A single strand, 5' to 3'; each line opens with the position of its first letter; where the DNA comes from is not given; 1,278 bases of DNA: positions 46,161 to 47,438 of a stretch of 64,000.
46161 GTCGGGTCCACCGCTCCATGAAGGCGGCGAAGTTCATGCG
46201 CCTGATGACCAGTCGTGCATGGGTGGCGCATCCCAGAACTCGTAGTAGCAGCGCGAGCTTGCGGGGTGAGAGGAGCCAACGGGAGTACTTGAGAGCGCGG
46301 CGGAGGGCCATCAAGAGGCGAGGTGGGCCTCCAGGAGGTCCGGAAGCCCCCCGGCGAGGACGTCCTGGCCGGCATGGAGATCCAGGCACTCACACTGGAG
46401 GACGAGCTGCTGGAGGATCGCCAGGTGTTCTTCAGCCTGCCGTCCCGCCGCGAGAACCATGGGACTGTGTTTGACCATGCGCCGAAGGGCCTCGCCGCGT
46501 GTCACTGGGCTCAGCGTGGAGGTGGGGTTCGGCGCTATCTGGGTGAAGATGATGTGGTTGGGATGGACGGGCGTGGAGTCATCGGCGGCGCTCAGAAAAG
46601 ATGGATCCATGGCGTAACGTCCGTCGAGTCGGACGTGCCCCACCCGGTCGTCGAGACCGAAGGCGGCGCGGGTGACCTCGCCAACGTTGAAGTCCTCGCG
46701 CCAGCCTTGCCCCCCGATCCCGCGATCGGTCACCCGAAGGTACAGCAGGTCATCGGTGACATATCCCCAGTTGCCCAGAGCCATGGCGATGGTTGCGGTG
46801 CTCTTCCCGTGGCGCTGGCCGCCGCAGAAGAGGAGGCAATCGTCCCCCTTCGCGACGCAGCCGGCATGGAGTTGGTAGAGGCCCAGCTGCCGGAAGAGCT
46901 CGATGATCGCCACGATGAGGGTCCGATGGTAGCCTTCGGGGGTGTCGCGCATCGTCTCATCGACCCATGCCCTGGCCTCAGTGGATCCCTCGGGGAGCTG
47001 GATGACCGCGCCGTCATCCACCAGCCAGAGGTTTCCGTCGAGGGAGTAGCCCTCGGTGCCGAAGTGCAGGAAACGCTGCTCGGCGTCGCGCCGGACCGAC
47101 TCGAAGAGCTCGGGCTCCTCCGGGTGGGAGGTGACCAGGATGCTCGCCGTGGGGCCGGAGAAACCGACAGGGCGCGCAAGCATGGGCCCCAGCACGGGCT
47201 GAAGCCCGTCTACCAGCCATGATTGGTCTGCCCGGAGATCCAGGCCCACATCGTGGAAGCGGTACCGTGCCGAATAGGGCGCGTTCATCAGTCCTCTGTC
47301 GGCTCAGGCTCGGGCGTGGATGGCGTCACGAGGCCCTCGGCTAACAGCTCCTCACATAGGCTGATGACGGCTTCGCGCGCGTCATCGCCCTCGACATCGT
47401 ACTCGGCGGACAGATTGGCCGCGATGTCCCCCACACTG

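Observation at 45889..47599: Cyclase-less, precursor-less lasso-type module: PqqD/RRE - HPr-kinase-like - B2 protease, wedged between a GHMP kinase and recCBD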

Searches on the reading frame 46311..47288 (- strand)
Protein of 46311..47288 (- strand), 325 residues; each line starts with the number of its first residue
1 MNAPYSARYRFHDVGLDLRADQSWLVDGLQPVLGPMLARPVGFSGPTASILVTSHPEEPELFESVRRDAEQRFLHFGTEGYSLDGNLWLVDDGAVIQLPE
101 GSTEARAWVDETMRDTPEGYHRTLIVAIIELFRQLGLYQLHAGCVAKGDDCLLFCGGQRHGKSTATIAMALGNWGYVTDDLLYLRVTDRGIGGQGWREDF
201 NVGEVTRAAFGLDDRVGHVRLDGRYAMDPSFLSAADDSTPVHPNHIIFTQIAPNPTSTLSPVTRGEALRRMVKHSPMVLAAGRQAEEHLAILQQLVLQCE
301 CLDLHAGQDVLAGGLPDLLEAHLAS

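Call 5: search_protein_families(library=pfam, proteins=[window:46311-47288:-], max_evalue=0.01)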
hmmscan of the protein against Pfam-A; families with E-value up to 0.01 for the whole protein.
window:46311-47288:- (325 aa): 0 families

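Call 6: search_protein_families(library=ncbifam, proteins=[window:46311-47288:-], max_evalue=0.01)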
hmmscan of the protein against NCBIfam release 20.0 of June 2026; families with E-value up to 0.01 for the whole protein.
window:46311-47288:- (325 aa): 1 family
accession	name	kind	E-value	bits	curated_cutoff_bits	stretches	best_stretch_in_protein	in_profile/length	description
TIGR04352.1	HprK_rel_A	equivalog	7.2e-10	38.4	200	2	139-189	98-148/280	HprK-related kinase A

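Call 10: find_homologous_proteins(query=window:46311-47288:-, max_evalue=0.001)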
Query window:46311-47288:- (325 aa): 7 proteins with E <= 0.001 among 4388 candidates.
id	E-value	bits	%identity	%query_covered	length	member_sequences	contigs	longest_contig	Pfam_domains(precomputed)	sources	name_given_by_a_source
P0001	4.4e-219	744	99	100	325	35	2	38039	-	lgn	-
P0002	3.3e-193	659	87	100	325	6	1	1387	-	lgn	-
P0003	2.8e-123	430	60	100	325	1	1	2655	-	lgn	-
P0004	2.8e-120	420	59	100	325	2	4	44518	-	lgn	-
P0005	2.8e-113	397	57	98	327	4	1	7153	-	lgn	-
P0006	1.8e-17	82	32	59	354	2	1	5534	PF27840.1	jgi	jgi:hypothetical protein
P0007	1.8e-5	42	35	38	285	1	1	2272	-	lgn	-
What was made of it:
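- The clade is very rare (7 homologues among 5.8 billion clusters, call 10).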

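Call 11: find_related_loci(query=window:46311-47288:-, collection=genome_contigs, flank=10000)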
Query window:46311-47288:- (325 aa) in genome_contigs; peptide patterns used: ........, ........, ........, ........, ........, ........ (x = any residue, [..] = any of these).
107 stretches matched a pattern; 1 encode a relative of the query (tblastn E <= 1e-3); 1 distinct loci.
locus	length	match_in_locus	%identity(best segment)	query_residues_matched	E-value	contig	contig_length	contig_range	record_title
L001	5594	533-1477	58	7-320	8e-117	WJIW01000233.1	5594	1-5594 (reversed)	MAG: Armatimonadia bacterium isolate Bin_177 k141_1657476, whole genome shotgun sequence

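Call 12: find_encoding_contigs(protein=P0004, flank=10000, max_places=4)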
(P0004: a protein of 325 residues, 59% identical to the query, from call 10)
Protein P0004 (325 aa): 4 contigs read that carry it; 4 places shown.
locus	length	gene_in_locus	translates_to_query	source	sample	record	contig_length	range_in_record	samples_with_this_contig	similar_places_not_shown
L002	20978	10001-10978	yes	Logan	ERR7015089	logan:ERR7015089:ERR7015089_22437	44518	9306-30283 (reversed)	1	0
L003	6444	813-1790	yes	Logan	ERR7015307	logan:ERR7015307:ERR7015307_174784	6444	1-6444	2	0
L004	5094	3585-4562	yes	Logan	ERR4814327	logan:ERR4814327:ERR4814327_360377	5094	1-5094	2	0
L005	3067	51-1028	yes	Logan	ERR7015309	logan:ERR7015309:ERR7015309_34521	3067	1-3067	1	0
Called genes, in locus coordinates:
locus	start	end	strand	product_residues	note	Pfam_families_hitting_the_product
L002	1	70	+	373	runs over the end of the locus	PF13579:Glyco_trans_4_4, PF13439:Glyco_transf_4, PF20706:GT4-conflict, PF00534:Glycos_transf_1, PF13692:Glyco_trans_1_4, PF13524:Glyco_trans_1_2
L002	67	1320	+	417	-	PF13439:Glyco_transf_4, PF13579:Glyco_trans_4_4, PF00534:Glycos_transf_1, PF13692:Glyco_trans_1_4, PF13524:Glyco_trans_1_2 (weak)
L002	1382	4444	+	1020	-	PF07959:Fucose_pyrophosphorylase, PF00288:GHMP_kinases_N, PF08544:GHMP_kinases_C (weak)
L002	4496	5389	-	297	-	PF08450:SGL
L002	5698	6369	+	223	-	PF00583:Acetyltransf_1, PF13508:Acetyltransf_7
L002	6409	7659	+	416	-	PF01041:DegT_DnrJ_EryC1, PF00155:Aminotran_1_2 (weak), PF01053:Cys_Met_Meta_PP (weak), PF01212:Beta_elim_lyase (weak)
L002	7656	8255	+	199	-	PF02397:Bac_transf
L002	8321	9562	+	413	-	PF00288:GHMP_kinases_N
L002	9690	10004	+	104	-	PF05402:PqqD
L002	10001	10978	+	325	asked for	-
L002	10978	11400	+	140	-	PF13471:Transglut_core3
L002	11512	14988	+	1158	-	PF04257:RecC_N, PF27451:RecC_4th, PF17946:RecC_C (weak)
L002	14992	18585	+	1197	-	PF00580:UvrD-helicase, PF13245:AAA_19, PF13361:UvrD_C, PF13538:UvrD_C_2 (faint), PF12705:PDDEXK_1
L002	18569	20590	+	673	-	PF13604:AAA_30, PF00580:UvrD-helicase (faint), PF01443:Viral_helicase1 (faint), PF05127:NAT10_TcmA_helicase (weak), PF13086:AAA_11 (faint), PF13245:AAA_19, PF13538:UvrD_C_2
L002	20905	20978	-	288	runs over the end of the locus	PF00395:SLH (faint)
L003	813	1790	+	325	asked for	-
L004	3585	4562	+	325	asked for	-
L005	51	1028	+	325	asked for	-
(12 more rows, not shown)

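Call 13: find_encoding_contigs(protein=P0005, flank=10000, max_places=3)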
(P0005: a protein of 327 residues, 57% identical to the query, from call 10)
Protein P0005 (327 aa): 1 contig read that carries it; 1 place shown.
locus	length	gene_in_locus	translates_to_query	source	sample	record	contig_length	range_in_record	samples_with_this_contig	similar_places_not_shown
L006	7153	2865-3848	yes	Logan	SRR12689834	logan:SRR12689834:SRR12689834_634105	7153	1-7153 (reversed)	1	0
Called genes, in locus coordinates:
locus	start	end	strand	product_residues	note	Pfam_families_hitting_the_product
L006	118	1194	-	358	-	PF01408:GFO_IDH_MocA, PF22725:GFO_IDH_MocA_C3, PF02894:GFO_IDH_MocA_C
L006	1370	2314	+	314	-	PF01145:Band_7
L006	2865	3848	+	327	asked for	-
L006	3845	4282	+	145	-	PF13471:Transglut_core3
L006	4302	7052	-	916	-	PF16889:Hepar_II_III_N, PF07940:Hepar_II_III_C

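Call 14: find_encoding_contigs(protein=P0006, flank=10000, max_places=3)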
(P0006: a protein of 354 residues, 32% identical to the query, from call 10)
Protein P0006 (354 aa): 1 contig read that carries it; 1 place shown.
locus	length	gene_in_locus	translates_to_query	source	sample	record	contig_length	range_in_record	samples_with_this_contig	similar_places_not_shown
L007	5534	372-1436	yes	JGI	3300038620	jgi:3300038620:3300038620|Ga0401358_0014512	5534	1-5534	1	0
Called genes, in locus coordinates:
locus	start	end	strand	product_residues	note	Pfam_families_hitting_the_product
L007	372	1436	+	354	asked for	PF27840:ScmC (weak)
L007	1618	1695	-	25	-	-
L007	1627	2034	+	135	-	PF13471:Transglut_core3, PF01841:Transglut_core (faint)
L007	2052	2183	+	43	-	-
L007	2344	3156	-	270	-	-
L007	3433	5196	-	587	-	PF24907:SIBA-E_N (faint), PF13860:FlgD_ig (weak), PF18962:Por_Secre_tail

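Call 23: find_homologous_proteins(query=A1, max_evalue=0.001)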
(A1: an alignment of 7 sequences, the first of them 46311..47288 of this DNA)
Query A1 (7 sequences) (325 aa, profile of the alignment): 19 proteins with E <= 0.001 among 8000 candidates.
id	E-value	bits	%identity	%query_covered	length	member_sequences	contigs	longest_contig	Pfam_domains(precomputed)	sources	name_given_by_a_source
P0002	5.0e-168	576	87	100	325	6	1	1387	-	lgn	-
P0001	1.0e-166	572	99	100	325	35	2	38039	-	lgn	-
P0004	9.5e-161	552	59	100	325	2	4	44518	-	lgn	-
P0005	1.4e-160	552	57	98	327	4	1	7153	-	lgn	-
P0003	3.0e-158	544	60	100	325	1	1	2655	-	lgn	-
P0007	2.2e-69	252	35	38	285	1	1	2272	-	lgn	-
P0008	4.1e-44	169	28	75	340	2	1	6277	PF07475.18,PF27840.1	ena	-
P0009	8.2e-18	83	29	52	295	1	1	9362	PF27840.1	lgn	-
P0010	4.0e-13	67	25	66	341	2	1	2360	PF27840.1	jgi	jgi:hypothetical protein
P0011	2.1e-11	62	26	70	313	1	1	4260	PF27840.1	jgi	jgi:hypothetical protein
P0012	4.1e-10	57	32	37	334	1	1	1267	PF07475.18,PF27840.1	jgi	jgi:hypothetical protein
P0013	2.0e-9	55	40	23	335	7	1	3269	PF07475.18,PF27840.1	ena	-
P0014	2.7e-9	55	49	14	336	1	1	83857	PF07475.18,PF27840.1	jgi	jgi:hypothetical protein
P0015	1.7e-8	52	47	14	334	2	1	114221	PF07475.18,PF27840.1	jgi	jgi:hypothetical protein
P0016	2.7e-6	45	35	16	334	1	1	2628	PF27840.1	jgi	jgi:hypothetical protein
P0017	2.9e-6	45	37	16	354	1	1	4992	PF27840.1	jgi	jgi:hypothetical protein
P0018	3.8e-6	44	37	16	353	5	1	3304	PF27840.1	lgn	-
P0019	5.8e-6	44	35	23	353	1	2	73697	PF27840.1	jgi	jgi:hypothetical protein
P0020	2.9e-5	41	38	15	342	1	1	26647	PF27840.1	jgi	jgi:hypothetical protein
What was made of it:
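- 46311..47288 (-): HprK/PEPCK-fold P-loop kinase-like protein (ScmC / HprK-related superfamily), 325 aa; the start ATG shares one base with the PqqD stop codon. Distant relatives carry PF27840 ScmC and PF07475 Hpr_kinase_C (call 23).
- Closest known: SynChlorMet. Same: Distant relatives of the middle protein carry Pfam PF27840 ScmC (calls 14, 23).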

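Call 25: find_encoding_contigs(protein=P0008, flank=8000, max_places=2)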
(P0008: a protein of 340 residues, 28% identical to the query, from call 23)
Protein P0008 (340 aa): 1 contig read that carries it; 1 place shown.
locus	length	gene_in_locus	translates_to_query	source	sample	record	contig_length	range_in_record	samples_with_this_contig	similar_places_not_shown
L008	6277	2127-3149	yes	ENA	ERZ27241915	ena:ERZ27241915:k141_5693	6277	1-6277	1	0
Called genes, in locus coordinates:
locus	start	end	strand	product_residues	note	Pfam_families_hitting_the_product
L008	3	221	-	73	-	?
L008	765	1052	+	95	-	PF14076:DUF4258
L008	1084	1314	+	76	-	-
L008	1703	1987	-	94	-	PF05402:PqqD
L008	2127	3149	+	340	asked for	PF27840:ScmC, PF07475:Hpr_kinase_C (weak)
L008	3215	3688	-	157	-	PF25833:Fn3_SaeA_3rd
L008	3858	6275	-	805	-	?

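Call 26: find_encoding_contigs(protein=P0009, flank=8000, max_places=2)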
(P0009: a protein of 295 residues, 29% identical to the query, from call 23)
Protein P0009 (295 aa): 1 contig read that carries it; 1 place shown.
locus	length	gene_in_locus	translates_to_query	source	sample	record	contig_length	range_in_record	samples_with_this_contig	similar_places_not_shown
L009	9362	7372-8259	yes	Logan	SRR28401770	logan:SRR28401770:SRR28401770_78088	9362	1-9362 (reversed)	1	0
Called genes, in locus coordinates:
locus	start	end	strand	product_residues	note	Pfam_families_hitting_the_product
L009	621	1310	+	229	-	-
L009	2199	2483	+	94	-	PF05402:PqqD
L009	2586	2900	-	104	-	-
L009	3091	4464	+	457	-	PF17820:PDZ_6, PF14559:TPR_19 (faint), PF13431:TPR_17 (faint)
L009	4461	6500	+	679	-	PF04932:Wzy_C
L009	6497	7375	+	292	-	PF13641:Glyco_tranf_2_3 (weak), PF00535:Glycos_transf_2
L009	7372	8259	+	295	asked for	PF27840:ScmC (weak)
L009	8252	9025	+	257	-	PF02397:Bac_transf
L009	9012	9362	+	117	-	?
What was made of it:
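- A ScmC-like kinase is embedded in a Wzy/GT2/Bac_transf operon with a PqqD gene nearby in L009 (call 26).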

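Call 27: find_encoding_contigs(protein=P0014, flank=10000, max_places=2)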
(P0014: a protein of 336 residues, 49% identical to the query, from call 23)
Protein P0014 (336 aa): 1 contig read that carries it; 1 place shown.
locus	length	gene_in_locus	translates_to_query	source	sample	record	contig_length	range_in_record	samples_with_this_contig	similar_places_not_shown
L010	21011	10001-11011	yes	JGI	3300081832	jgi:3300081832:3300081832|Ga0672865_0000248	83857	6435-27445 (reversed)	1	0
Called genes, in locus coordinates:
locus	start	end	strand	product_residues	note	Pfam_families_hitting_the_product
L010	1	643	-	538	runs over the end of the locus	PF00654:Voltage_CLC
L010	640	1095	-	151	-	PF12802:MarR_2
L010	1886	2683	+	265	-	-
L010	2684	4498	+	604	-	PF00890:FAD_binding_2, PF01266:DAO (faint), PF03486:HI0933_like (faint), PF07992:Pyr_redox_2 (weak), PF02910:Succ_DH_flav_C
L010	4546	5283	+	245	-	PF13085:Fer2_3, PF13183:Fer4_8 (weak)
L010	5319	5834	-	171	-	-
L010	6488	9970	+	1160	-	PF13620:CarboxypepD_reg, PF07715:Plug (weak), PF25183:OMP_b-brl_4, PF00593:TonB_dep_Rec_b-barrel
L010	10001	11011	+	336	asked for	PF07475:Hpr_kinase_C (weak), PF27840:ScmC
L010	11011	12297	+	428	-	PF01306:LacY_symp (faint), PF07690:MFS_1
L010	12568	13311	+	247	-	PF00072:Response_reg, PF00486:Trans_reg_C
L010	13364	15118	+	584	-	PF00672:HAMP, PF02518:HATPase_c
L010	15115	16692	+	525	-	-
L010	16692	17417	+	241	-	-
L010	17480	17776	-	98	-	-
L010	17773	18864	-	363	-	-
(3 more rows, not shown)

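Call 40: search_solved_structures(query=A4, max_evalue=1, show_alignments=2)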
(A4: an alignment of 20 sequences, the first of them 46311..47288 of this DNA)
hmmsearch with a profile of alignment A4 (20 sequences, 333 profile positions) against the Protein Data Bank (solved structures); distinct sequences matched with E-value up to 1: 45.
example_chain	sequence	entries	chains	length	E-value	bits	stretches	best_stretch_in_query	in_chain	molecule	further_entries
3tqf_A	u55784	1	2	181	1e-05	28.2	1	144-196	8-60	Hpr(Ser) kinase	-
1jb1_A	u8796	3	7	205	1.9e-05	27.2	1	152-194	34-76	HPRK PROTEIN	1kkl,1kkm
2qmh_A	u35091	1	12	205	2e-05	27.2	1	152-194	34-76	HPr kinase/phosphorylase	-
1ko7_A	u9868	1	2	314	5.6e-05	25.7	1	139-189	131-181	Hpr kinase/phosphatase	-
4loa_A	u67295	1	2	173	0.0078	18.7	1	154-219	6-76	De-novo design amidase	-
6c2u_A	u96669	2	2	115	0.0086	18.5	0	151-169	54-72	phosphate-loop protein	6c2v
1j3b_A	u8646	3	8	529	0.011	18.1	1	129-170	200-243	ATP-dependent phosphoenolpyruvate carboxykinase | Phosphoenolpyruvate carboxykinase [ATP]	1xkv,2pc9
6fn1_A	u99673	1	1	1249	0.037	16.5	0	149-170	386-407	Human-mouse chimeric ABCB1 (ABCBHM)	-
6fn4_A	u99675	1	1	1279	0.039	16.4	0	149-170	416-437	Apo form of Human-mouse chimeric ABCB1 (ABCB1HM) in complex with Antigen binding fragment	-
8a8h_A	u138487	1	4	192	0.1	15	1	154-172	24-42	APS kinase from Methanothermococcus thermolithotrophicus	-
1kag_A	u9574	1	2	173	0.11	14.9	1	151-174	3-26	Shikimate kinase I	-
7z15_K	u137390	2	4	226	0.13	14.7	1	149-169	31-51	Alpha-D-ribose 1-methylphosphonate 5-triphosphate synthase subunit PhnL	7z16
1g8p_A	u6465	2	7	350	0.16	14.4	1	153-173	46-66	MAGNESIUM-CHELATASE 38 KDA SUBUNIT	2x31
9ge6_B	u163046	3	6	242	0.18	14.2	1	148-172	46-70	Uncharacterized ABC transporter ATP-binding protein YbbA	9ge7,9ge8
7swl_A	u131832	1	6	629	0.21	14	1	151-173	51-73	Rix7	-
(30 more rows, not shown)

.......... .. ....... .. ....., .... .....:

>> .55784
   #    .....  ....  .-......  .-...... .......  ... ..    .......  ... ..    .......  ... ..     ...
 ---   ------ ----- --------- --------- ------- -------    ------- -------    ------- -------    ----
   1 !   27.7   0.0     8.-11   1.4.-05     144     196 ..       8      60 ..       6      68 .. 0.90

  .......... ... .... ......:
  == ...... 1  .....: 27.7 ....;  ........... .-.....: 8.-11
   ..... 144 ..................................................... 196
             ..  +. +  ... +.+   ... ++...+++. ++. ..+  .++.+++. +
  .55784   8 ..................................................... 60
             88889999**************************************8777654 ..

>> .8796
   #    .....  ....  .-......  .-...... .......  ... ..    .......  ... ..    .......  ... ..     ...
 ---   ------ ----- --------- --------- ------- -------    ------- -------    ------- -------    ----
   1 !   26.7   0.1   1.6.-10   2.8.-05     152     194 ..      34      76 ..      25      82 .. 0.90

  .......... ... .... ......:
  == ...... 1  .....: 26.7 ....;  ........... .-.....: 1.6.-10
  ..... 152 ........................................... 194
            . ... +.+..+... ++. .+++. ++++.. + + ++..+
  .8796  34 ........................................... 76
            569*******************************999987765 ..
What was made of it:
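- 46311..47288 (-): A profile hits HPr kinase/phosphorylase structures at E~1e-5 (call 40).
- On HprK/PEPCK-fold P-loop kinases: A profile hits 3tqf, 1jb1, 2qmh and 1ko7 at E about 1e-5 (call 40).
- Closest known: HPr kinase/phosphorylase and the PEPCK fold. Same: The catalytic core His...GxxGKS/T...DD aligns to HprK/P structures (call 40).
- Checked: However, a profile matches solved HPr kinase/phosphorylases over the His...GxxGKS/T...DD core (call 40).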

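Call 47: predict_structure(alignment_id=A4)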
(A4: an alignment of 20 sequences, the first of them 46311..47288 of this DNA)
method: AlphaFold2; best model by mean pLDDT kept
length: 325 residues; sequences in the alignment: 20
mean_pLDDT: 90.9   pTM: 0.87
mean pLDDT of the five models: 90.9, 90.2, 89.6, 89.5, 88.4
residues with pLDDT >= 90: 225; 70-90: 93; 50-70: 6; < 50: 1
segments of 3 or more residues with pLDDT < 50: none
pLDDT, mean of each block of 10 residues (from residue 1): 85 94 90 84 94 91 81 87 90 94 95 91 93 93 95 91 95 94 94 91 92 88 87 86 97 94 96 78 82 97 96 95 94
secondary structure, 60 per line:
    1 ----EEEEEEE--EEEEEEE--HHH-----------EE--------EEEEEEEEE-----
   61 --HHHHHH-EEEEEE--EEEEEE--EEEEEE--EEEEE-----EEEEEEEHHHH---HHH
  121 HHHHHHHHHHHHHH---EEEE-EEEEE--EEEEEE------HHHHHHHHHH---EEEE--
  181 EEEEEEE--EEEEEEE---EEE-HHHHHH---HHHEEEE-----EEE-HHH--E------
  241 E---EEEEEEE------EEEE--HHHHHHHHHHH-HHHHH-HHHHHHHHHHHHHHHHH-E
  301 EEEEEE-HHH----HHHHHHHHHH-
elements in order: E5-11 E14-20 E47-55 H63-68 E70-75 E78-83 E86-91 E94-98 E104-110 H111-114 H118-134 E138-141 E143-147 E150-155 H162-171 E175-178 E181-187 E190-196 E200-202 H204-209 E216-219 E225-227 E245-251 E258-261 H264-274 H276-280 H282-298 E300-306 H315-324
